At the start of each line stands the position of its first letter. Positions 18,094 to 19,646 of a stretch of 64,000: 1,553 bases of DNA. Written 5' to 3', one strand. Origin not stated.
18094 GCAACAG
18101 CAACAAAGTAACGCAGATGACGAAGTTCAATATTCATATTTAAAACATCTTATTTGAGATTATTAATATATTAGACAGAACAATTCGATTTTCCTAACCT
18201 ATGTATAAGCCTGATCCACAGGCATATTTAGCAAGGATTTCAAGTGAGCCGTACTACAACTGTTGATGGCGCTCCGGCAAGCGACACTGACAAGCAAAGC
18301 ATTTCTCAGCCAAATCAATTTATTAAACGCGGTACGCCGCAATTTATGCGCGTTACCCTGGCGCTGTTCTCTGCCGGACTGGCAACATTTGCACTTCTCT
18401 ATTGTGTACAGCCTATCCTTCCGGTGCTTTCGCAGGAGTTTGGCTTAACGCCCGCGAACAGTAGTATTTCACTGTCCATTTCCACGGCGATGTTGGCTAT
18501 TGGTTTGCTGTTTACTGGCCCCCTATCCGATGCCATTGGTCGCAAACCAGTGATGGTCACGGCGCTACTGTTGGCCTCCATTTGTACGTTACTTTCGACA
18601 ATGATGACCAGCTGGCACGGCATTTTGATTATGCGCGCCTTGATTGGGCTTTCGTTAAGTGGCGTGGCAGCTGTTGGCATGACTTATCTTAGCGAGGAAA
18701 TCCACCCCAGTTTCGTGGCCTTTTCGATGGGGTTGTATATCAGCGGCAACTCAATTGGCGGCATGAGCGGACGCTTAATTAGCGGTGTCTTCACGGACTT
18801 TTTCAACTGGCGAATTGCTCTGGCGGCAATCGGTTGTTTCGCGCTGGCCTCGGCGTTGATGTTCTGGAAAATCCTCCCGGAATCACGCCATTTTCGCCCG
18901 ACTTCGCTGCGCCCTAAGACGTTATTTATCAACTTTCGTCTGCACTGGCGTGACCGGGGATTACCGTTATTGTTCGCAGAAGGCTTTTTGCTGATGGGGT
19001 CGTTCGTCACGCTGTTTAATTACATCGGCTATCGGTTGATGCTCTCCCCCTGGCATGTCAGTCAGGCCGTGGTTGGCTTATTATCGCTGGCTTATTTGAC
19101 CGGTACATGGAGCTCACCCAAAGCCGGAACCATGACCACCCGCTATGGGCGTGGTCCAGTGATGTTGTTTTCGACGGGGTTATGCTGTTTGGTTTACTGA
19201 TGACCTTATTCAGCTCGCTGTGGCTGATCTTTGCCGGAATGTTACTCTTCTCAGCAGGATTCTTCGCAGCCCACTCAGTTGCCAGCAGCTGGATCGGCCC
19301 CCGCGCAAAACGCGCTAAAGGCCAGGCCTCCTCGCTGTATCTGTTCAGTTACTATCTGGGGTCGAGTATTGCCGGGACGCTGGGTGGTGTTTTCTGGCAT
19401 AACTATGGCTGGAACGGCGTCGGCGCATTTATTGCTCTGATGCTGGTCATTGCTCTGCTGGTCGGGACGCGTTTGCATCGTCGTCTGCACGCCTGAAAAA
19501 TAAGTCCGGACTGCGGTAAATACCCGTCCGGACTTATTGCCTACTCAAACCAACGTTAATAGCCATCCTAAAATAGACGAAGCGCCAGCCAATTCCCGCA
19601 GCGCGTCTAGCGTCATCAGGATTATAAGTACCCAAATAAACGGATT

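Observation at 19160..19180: Apparent 1-nt frameshift in a G-run of ynfM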

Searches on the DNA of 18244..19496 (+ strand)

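Call 5: search_dna_similar(query=window:18244-19496:+, collection=ecoli_genomes, mode=near, max_rows=40)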
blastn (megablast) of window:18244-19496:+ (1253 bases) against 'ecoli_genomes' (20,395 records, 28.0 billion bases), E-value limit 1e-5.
Records with a match: 5424; places in all: 5424; records where one place covers at least 80% of the query: 5423.
Genomes with a match: 5421 of 5426; with a place that covers at least 80% of the query: 5420. Places per genome that has any: lowest 1, median 1, highest 2. On chromosomes: 5420 places; on plasmids: 4.
Best place of each record, by identity: >=99% 2574; 95-99% 2850.
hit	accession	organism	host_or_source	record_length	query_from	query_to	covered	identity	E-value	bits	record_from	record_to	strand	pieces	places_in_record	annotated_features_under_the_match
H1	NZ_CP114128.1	Escherichia coli strain PE164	pig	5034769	1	1253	100%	100.0%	0e+0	2314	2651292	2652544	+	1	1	ynfM: MFS transporter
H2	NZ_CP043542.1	Escherichia coli strain F2_81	Sus scrofa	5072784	1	1253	100%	100.0%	0e+0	2314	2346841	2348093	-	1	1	ynfM: MFS transporter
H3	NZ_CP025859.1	Escherichia coli strain 504239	Homo sapiens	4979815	1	1253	100%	99.4%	0e+0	2270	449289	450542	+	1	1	ynfM: MFS transporter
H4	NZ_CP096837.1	Escherichia coli strain PS10-3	small intestine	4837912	1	1253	100%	99.4%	0e+0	2270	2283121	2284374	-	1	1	ynfM: MFS transporter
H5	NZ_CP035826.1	Escherichia coli strain 67-1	Homo sapiens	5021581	1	1253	100%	99.4%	0e+0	2270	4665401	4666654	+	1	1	ynfM: MFS transporter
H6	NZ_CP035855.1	Escherichia coli TW11681 strain TW11681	-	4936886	1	1253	100%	99.4%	0e+0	2270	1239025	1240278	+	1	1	ynfM: MFS transporter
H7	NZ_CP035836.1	Escherichia coli strain WS1933D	Homo sapiens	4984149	1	1253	100%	99.4%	0e+0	2270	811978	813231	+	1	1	ynfM: MFS transporter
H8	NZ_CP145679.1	Escherichia coli strain S1-NGR-02-A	Homo sapiens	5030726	1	1253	100%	99.4%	0e+0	2270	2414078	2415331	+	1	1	ynfM: MFS transporter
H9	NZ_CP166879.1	Escherichia coli strain 48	Fecal sample from a deer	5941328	1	1253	100%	99.4%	0e+0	2270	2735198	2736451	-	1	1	ynfM: MFS transporter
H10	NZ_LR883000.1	Escherichia coli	-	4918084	1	1253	100%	99.4%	0e+0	2270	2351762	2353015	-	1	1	ynfM: MFS transporter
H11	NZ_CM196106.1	Escherichia coli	urban waste bin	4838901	1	1253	100%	99.4%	0e+0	2270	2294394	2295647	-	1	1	ynfM: multidrug efflux MFS transporter YnfM/SxtP(Kp)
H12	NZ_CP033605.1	Escherichia coli O157:H7 strain TR01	Cattle carcass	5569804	1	1253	100%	99.3%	0e+0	2265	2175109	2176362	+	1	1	ynfM: MFS transporter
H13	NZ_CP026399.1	Escherichia coli strain ECONIH4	-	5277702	1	1253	100%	99.3%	0e+0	2265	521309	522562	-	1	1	ynfM: MFS transporter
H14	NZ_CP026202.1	Escherichia coli strain ECONIH5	-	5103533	1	1253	100%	99.3%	0e+0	2265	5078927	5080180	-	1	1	ynfM: MFS transporter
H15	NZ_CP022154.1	Escherichia coli strain ABWA45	wastewater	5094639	1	1253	100%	99.3%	0e+0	2265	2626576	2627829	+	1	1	ynfM: MFS transporter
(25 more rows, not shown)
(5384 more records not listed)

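Call 6: get_annotated_region(hit=H1, flank=3000)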
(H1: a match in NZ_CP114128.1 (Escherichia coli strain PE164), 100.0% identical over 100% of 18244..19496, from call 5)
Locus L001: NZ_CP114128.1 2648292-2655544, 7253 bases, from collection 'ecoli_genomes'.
description: Escherichia coli strain PE164 chromosome, complete genome
organism: Escherichia coli strain PE164 (NCBI taxid 562)
replicon: chromosome; assembly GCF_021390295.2
host: pig; source: diarrhea and blood; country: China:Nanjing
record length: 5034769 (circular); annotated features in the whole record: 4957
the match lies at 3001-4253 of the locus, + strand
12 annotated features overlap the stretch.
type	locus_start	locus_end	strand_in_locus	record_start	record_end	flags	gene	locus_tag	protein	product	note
CDS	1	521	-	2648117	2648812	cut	bioD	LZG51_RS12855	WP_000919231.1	dethiobiotin synthase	-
CDS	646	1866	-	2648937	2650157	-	mlc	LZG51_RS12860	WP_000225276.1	sugar metabolism global transcriptional regulator Mlc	-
CDS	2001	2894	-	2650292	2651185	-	ynfL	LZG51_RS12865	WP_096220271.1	LysR family transcriptional regulator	-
CDS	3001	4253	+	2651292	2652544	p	ynfM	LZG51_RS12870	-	MFS transporter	frameshifted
CDS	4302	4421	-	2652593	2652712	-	-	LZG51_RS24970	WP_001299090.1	KPN_01571 family protein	-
CDS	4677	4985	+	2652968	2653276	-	asr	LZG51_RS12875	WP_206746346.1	acid resistance repetitive basic protein Asr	-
CDS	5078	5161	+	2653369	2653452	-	-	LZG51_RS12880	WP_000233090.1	hypothetical protein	-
CDS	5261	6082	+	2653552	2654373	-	ydgD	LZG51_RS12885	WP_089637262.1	trypsin-like serine peptidase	-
CDS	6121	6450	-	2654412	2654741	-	mdtI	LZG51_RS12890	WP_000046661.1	multidrug/spermidine efflux SMR transporter subunit MdtI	-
CDS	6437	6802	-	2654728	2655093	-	mdtJ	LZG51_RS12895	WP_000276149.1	multidrug/spermidine efflux SMR transporter subunit MdtJ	-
CDS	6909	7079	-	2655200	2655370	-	-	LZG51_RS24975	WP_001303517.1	hypothetical protein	-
CDS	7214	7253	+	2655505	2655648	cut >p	-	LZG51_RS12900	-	pheromone autoinducer 2 transporter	incomplete; partial in the middle of a contig; missing C-terminus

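Call 7: get_annotated_region(hit=H2, flank=3000)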
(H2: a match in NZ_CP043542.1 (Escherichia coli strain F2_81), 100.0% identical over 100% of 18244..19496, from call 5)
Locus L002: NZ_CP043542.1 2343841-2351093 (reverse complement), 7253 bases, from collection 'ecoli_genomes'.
description: Escherichia coli strain F2_81 chromosome, complete genome
organism: Escherichia coli strain F2_81 (NCBI taxid 562)
replicon: chromosome; assembly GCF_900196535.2
host: Sus scrofa; source: Pig rectal swab; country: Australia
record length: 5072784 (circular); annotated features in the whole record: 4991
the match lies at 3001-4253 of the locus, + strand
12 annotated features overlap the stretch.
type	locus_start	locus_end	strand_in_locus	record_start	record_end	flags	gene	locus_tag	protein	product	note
CDS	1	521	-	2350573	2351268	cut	bioD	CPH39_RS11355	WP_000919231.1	dethiobiotin synthase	-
CDS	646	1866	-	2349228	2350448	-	mlc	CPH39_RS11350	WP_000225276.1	sugar metabolism global transcriptional regulator Mlc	-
CDS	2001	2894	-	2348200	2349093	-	ynfL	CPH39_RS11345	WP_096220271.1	LysR family transcriptional regulator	-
CDS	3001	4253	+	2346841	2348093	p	ynfM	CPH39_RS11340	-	MFS transporter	frameshifted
CDS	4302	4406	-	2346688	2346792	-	-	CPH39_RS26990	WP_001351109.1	KPN_01571 family protein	-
CDS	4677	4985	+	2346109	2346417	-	asr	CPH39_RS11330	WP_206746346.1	acid resistance repetitive basic protein Asr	-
CDS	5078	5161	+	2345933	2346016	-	ydgU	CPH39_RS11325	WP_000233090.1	small membrane protein YdgU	-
CDS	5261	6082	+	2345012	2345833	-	ydgD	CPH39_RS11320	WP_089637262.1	trypsin-like serine peptidase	-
CDS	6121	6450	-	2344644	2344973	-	mdtI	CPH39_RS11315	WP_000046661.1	multidrug/spermidine efflux SMR transporter subunit MdtI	-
CDS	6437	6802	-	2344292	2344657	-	mdtJ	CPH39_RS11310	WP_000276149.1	multidrug/spermidine efflux SMR transporter subunit MdtJ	-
CDS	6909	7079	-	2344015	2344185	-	-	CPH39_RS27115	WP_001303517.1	protein YdgV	-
CDS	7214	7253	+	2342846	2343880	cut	tqsA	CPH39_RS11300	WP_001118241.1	AI-2 transporter TqsA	-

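Call 8: get_annotated_region(hit=H3, flank=3000)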
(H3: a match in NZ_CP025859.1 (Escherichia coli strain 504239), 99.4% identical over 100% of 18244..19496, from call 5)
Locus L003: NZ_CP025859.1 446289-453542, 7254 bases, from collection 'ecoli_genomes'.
description: Escherichia coli strain 504239 chromosome, complete genome
organism: Escherichia coli strain 504239 (NCBI taxid 562)
replicon: chromosome; assembly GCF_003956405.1
host: Homo sapiens; source: stool; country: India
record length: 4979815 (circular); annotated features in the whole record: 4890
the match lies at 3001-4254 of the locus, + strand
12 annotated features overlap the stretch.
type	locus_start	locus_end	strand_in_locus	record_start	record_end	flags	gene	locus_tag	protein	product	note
CDS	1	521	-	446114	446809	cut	bioD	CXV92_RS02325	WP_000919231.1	dethiobiotin synthase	-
CDS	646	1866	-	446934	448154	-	mlc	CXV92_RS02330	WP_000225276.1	sugar metabolism global transcriptional regulator Mlc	-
CDS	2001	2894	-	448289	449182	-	ynfL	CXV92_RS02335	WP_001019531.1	LysR family transcriptional regulator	-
CDS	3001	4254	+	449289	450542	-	ynfM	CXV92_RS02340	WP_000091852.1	MFS transporter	-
CDS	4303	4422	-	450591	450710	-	-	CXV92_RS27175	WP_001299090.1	KPN_01571 family protein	-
CDS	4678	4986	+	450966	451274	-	asr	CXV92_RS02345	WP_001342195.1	acid resistance repetitive basic protein Asr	-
CDS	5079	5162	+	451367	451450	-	-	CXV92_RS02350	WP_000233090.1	hypothetical protein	-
CDS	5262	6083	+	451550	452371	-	ydgD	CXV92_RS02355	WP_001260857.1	trypsin-like serine peptidase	-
CDS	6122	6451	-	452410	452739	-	mdtI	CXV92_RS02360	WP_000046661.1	multidrug/spermidine efflux SMR transporter subunit MdtI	-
CDS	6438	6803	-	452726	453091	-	mdtJ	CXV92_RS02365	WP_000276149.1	multidrug/spermidine efflux SMR transporter subunit MdtJ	-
CDS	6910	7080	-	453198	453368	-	-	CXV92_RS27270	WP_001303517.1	protein YdgV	-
CDS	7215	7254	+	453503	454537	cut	tqsA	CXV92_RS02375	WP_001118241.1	AI-2 transporter TqsA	-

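Call 9: search_dna_similar(query=window:19130-19210:+, collection=ecoli_genomes, mode=near, max_rows=30)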
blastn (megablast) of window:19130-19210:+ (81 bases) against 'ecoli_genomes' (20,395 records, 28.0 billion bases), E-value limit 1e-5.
Records with a match: 5132; places in all: 5132; records where one place covers at least 80% of the query: 5132.
Genomes with a match: 5129 of 5426; with a place that covers at least 80% of the query: 5129. Places per genome that has any: lowest 1, median 1, highest 2. On chromosomes: 5129 places; on plasmids: 3.
Best place of each record, by identity: >=99% 2; 95-99% 4565; 90-95% 565.
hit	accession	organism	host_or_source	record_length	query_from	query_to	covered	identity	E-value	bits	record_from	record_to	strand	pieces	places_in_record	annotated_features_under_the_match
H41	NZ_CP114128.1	Escherichia coli strain PE164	pig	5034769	1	81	100%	100.0%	6e-34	150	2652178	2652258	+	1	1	ynfM: MFS transporter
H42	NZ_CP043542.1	Escherichia coli strain F2_81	Sus scrofa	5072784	1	81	100%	100.0%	6e-34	150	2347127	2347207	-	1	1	ynfM: MFS transporter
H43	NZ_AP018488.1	Escherichia coli O157:H7 strain PV15-279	Homo sapiens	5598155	1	81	100%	98.8%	3e-32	145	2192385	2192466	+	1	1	ynfM: MFS transporter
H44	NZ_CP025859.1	Escherichia coli strain 504239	Homo sapiens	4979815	1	81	100%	98.8%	3e-32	145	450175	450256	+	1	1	ynfM: MFS transporter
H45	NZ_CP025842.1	Escherichia coli strain 720632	Homo sapiens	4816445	1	81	100%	98.8%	3e-32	145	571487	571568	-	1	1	ynfM: MFS transporter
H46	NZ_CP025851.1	Escherichia coli strain 510016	Homo sapiens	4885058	1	81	100%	98.8%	3e-32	145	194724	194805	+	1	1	ynfM: MFS transporter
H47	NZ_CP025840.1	Escherichia coli strain 214-4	Homo sapiens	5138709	1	81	100%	98.8%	3e-32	145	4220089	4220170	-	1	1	ynfM: MFS transporter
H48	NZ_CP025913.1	Escherichia coli strain 203740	Homo sapiens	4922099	1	81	100%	98.8%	3e-32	145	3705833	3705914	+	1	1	ynfM: MFS transporter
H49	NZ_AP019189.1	Escherichia coli strain M217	Homo sapiens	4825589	1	81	100%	98.8%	3e-32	145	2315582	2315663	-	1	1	ynfM: MFS transporter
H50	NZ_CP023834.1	Escherichia coli strain 4/2-1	Homo sapiens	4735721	1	81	100%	98.8%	3e-32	145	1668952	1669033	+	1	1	ynfM: MFS transporter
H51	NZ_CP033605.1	Escherichia coli O157:H7 strain TR01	Cattle carcass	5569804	1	81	100%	98.8%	3e-32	145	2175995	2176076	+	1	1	ynfM: MFS transporter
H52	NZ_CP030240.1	Escherichia coli strain ER1709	-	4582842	1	81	100%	98.8%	3e-32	145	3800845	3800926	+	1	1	ynfM: MFS transporter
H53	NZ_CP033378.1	Escherichia coli strain L73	goose anus swab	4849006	1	81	100%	98.8%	3e-32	145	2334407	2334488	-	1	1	ynfM: MFS transporter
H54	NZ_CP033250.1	Escherichia coli strain ECCHD184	chicken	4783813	1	81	100%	98.8%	3e-32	145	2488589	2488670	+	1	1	ynfM: MFS transporter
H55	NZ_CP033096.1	Escherichia coli strain CP53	pig feces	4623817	1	81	100%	98.8%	3e-32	145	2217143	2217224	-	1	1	ynfM: MFS transporter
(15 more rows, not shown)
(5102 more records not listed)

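Call 11: get_annotated_region(hit=H2, flank=20000)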
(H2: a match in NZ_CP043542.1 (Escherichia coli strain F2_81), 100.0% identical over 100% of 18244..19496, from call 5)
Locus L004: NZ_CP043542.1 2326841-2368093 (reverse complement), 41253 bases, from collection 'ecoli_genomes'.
description: Escherichia coli strain F2_81 chromosome, complete genome
organism: Escherichia coli strain F2_81 (NCBI taxid 562)
replicon: chromosome; assembly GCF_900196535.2
host: Sus scrofa; source: Pig rectal swab; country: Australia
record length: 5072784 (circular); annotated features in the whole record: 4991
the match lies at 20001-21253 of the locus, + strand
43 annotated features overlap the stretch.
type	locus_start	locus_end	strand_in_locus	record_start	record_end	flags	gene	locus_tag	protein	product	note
CDS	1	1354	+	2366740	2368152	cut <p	-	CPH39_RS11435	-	DMSO/selenate family reductase complex A subunit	incomplete; partial in the middle of a contig; missing C-terminus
CDS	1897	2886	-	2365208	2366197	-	-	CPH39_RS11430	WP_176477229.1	hypothetical protein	-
CDS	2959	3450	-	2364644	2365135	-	-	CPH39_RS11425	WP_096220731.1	hypothetical protein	-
CDS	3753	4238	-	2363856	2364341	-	-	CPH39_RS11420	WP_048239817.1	hypothetical protein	-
CDS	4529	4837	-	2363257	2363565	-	-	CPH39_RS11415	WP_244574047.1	hypothetical protein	-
CDS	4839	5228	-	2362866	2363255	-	-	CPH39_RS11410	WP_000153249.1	hypothetical protein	-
CDS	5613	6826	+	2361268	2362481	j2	-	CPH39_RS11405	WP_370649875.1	IS3 family transposase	programmed frameshift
sequence_feature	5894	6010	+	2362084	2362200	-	-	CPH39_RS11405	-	-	AL1L pseudoknot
CDS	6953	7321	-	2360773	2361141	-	-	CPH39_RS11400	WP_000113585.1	hypothetical protein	-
CDS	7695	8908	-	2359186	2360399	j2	-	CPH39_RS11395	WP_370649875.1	IS3 family transposase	programmed frameshift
sequence_feature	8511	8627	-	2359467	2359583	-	-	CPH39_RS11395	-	-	AL1L pseudoknot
CDS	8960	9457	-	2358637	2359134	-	-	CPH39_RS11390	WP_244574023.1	hypothetical protein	-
CDS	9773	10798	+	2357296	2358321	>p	-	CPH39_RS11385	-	molybdopterin dinucleotide binding domain-containing protein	incomplete; partial in the middle of a contig; missing N-terminus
CDS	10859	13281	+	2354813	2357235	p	ynfF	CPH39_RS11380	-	selenate/tellurate reductase subunit YnfF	frameshifted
CDS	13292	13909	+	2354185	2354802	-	ynfG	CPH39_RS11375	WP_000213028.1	DMSO reductase like molybdoenzyme iron-sulfur subunit YnfG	-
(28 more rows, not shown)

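Call 16: search_dna_similar(query=window:19154-19201:+, collection=ecoli_genomes, mode=near, max_evalue=10, max_rows=20)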
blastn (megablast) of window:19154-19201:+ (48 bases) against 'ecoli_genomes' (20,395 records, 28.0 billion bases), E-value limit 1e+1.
Records with a match: 3; places in all: 3; records where one place covers at least 80% of the query: 3.
Genomes with a match: 3 of 5426; with a place that covers at least 80% of the query: 3. Places per genome that has any: lowest 1, median 1, highest 1. On chromosomes: 3 places; on plasmids: 0.
Best place of each record, by identity: >=99% 2; 95-99% 1.
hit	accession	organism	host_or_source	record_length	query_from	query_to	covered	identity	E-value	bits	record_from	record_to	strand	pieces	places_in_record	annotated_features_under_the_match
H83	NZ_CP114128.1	Escherichia coli strain PE164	pig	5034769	1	48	100%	100.0%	5e-16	90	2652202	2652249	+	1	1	ynfM: MFS transporter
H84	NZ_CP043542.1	Escherichia coli strain F2_81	Sus scrofa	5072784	1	48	100%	100.0%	5e-16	90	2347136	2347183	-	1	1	ynfM: MFS transporter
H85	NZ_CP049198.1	Escherichia coli strain E686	Homo sapiens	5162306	1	48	100%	95.8%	1e-12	79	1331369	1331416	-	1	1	ynfM: MFS transporter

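Call 18: get_annotated_region(hit=H85, flank=1500)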
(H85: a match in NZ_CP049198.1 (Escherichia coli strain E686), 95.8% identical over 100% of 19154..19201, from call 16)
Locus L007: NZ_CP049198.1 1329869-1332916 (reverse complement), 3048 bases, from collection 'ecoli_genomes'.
description: Escherichia coli strain E686 chromosome, complete genome
organism: Escherichia coli strain E686 (NCBI taxid 562)
replicon: chromosome; assembly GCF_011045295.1
host: Homo sapiens; source: -; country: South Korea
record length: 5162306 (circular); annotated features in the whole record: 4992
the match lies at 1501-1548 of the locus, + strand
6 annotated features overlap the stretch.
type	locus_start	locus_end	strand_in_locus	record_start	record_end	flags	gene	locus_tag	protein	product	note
CDS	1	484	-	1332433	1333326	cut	ynfL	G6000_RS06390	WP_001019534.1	LysR family transcriptional regulator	-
CDS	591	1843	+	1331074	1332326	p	ynfM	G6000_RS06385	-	MFS transporter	frameshifted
CDS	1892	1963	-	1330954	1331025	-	-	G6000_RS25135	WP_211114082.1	hypothetical protein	-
CDS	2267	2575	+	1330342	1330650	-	asr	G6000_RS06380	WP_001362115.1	acid resistance repetitive basic protein Asr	-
CDS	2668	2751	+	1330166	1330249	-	-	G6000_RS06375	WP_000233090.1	hypothetical protein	-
CDS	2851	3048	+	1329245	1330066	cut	ydgD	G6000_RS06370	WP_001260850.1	trypsin-like serine peptidase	-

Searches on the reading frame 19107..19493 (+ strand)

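Call 35: search_protein_families(library=ncbifam, proteins=[window:19107-19493:+], max_evalue=0.001)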
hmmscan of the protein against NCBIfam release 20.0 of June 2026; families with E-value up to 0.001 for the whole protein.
seq(129 aa): 0 families

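Call 47: search_protein_families(library=pfam, proteins=[window:19107-19493:+], max_evalue=0.01)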
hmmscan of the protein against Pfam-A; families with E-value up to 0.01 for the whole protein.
seq(129 aa): 1 family
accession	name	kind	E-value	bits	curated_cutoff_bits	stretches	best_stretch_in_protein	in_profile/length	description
PF07690.21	MFS_1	-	3.9e-07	29.8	33.4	1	25-120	71-168/347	Major Facilitator Superfamily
